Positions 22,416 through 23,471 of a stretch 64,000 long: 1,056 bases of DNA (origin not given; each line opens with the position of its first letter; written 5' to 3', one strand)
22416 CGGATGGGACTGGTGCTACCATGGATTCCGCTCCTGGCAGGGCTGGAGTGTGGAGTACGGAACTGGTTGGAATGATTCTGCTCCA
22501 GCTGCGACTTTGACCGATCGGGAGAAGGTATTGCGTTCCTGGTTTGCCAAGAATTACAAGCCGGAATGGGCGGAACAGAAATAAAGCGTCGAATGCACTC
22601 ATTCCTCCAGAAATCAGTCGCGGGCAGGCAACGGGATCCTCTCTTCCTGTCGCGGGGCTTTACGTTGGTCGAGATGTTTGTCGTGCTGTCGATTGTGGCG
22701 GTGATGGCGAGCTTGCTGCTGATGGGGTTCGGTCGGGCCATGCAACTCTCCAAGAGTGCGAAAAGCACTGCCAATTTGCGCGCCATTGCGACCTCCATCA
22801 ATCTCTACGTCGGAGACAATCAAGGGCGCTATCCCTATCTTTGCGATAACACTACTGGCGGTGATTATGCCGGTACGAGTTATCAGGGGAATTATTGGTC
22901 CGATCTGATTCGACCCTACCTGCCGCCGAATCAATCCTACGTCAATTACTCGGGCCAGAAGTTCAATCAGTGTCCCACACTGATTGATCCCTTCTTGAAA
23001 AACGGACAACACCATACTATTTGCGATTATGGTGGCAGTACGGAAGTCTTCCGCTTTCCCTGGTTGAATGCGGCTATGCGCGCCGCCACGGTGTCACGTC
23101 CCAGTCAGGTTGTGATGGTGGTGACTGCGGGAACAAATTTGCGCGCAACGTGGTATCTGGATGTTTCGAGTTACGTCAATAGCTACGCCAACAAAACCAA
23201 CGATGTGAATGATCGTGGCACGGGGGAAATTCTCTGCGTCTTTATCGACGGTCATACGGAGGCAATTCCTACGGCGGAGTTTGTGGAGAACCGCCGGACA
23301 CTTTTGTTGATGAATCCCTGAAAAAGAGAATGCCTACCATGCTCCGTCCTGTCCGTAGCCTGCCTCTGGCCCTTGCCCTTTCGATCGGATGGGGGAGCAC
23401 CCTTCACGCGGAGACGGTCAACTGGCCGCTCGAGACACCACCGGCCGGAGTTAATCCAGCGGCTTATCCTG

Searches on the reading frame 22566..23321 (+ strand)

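Call 73: search_protein_families(library=pfam, proteins=[window:22566-23321:+], max_evalue=0.001)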
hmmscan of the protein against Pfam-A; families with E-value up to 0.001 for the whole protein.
window:22566-23321:+ (251 aa): 0 families

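Call 87: search_protein_families(library=pfam, proteins=[window:22566-23321:+], max_evalue=10)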
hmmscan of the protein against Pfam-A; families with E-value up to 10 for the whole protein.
window:22566-23321:+ (251 aa): 1 family
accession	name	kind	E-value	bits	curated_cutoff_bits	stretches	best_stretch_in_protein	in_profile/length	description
PF07963.17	N_methyl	-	0.0016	18.4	21.2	1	29-51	4-26/27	Prokaryotic N-terminal methylation motif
